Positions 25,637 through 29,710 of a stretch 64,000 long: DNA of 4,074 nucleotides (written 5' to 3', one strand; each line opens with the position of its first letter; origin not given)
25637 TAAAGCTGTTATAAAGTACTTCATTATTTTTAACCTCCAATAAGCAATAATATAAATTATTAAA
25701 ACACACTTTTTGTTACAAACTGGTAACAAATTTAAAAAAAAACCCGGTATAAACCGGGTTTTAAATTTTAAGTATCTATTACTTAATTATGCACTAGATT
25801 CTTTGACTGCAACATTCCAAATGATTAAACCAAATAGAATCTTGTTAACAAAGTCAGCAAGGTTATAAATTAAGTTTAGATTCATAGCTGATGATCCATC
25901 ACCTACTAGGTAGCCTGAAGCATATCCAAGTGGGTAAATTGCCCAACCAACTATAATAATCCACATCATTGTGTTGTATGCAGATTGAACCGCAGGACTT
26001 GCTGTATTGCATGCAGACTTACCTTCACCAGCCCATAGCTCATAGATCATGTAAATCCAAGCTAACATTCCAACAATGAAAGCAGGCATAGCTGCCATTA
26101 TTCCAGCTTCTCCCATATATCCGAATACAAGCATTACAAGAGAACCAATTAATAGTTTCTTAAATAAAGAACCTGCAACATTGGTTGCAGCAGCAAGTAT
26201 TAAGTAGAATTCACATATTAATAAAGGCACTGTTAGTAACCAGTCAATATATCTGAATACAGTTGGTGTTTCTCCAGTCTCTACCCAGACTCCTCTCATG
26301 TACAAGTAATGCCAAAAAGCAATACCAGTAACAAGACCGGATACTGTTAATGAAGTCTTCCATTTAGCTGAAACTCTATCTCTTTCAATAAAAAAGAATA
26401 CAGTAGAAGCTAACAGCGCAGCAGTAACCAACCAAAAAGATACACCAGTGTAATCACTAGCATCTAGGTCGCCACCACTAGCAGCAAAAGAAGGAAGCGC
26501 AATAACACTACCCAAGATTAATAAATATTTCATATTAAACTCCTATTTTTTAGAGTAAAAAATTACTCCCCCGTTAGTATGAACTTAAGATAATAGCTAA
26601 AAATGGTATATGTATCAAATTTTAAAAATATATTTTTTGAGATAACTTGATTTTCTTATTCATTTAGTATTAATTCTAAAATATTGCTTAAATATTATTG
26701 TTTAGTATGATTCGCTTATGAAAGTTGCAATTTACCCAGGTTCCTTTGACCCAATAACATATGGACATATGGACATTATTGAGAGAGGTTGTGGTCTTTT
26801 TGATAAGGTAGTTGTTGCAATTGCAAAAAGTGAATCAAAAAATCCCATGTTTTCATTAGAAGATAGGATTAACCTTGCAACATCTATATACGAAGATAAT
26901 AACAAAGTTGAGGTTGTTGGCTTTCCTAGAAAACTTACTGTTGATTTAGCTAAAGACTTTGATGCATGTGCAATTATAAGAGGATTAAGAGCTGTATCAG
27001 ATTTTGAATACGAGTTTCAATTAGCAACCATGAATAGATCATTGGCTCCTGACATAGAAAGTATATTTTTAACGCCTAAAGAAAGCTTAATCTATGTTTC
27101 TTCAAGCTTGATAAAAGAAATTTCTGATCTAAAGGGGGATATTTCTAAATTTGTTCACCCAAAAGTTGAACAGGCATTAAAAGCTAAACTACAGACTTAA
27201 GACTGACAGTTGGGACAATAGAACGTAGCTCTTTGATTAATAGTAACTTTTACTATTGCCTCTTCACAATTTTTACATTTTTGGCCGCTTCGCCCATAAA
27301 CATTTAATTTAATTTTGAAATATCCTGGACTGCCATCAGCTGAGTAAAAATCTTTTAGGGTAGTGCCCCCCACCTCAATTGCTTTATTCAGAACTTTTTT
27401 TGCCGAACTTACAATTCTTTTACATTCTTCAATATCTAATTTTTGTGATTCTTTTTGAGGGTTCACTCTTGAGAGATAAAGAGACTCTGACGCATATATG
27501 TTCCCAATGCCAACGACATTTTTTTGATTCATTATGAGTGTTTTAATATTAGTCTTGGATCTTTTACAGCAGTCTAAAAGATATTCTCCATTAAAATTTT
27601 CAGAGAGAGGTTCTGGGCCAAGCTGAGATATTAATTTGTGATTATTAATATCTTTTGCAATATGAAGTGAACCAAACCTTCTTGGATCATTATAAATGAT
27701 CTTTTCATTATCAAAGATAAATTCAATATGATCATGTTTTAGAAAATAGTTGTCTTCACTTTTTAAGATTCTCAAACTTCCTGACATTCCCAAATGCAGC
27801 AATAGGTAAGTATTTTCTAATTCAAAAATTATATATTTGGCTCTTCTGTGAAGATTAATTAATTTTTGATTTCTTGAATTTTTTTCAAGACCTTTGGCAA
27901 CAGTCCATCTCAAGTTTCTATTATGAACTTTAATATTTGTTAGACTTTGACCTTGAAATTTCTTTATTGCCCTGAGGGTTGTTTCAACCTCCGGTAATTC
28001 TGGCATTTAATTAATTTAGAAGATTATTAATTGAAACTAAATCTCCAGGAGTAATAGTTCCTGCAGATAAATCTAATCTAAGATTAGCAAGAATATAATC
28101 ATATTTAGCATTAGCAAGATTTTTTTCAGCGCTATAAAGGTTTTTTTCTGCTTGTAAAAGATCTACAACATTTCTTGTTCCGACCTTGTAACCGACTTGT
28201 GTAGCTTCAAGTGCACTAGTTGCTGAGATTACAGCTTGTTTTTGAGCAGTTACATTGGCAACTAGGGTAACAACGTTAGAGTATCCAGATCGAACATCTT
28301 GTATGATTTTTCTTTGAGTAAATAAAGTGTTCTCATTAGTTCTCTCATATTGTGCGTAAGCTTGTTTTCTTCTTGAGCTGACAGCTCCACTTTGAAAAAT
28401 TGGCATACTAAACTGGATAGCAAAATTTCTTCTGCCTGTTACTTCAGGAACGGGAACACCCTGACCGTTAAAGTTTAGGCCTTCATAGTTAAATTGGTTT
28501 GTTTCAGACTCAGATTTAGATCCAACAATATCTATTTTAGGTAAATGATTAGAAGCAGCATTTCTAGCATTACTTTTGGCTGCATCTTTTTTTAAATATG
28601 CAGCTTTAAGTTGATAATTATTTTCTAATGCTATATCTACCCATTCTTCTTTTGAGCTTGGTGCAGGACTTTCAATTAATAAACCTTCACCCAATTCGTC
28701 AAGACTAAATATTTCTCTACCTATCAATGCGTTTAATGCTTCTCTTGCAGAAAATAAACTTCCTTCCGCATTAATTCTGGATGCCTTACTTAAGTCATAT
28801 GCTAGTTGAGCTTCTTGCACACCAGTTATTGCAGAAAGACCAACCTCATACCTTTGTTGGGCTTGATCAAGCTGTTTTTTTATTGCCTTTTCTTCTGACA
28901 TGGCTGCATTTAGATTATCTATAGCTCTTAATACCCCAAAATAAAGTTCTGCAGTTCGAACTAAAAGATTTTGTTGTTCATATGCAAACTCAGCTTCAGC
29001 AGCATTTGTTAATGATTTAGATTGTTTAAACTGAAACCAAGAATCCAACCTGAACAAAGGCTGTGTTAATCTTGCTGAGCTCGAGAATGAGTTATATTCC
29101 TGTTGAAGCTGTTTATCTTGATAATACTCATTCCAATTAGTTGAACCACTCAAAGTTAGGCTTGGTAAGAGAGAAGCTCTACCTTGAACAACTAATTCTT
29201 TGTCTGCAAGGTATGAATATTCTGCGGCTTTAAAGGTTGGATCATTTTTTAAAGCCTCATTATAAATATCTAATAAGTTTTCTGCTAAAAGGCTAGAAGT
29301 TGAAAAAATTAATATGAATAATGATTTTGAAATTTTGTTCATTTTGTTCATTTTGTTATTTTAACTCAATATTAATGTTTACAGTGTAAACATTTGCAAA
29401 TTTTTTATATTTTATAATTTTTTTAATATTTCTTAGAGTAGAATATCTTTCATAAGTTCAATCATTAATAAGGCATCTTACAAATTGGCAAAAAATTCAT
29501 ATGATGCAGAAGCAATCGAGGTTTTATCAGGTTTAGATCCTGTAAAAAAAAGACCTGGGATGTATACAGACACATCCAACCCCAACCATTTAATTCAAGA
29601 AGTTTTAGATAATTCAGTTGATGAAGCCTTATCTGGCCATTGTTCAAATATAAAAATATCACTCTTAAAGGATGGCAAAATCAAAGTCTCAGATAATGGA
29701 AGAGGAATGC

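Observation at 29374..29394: Perfect 21-bp palindrome upstream of tolC matches the operators beside the TetR gene 33 kb away, implying a dispersed efflux regulon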

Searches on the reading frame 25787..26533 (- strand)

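Call 10: search_protein_families(library=pfam, proteins=[window:25787-26533:-])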
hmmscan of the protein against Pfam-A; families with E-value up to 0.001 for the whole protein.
window:25787-26533:- (248 aa): 1 family
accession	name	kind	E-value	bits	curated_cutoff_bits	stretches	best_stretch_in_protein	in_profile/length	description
PF01036.24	Bac_rhodopsin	-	1.2e-43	149.6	24.6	1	29-244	3-223/224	Bacteriorhodopsin-like protein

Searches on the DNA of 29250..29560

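Call 41: search_rna_families(source=window, start=29250, end=29560, threshold=evalue, max_evalue=1)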
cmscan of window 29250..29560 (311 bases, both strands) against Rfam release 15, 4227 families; matches with E-value up to 1: 1.
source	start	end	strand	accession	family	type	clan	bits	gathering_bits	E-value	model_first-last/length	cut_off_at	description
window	29252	29277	+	RF01905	HOTAIR_2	Gene; lncRNA;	-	14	60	0.49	40-69/69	no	HOTAIR conserved region 2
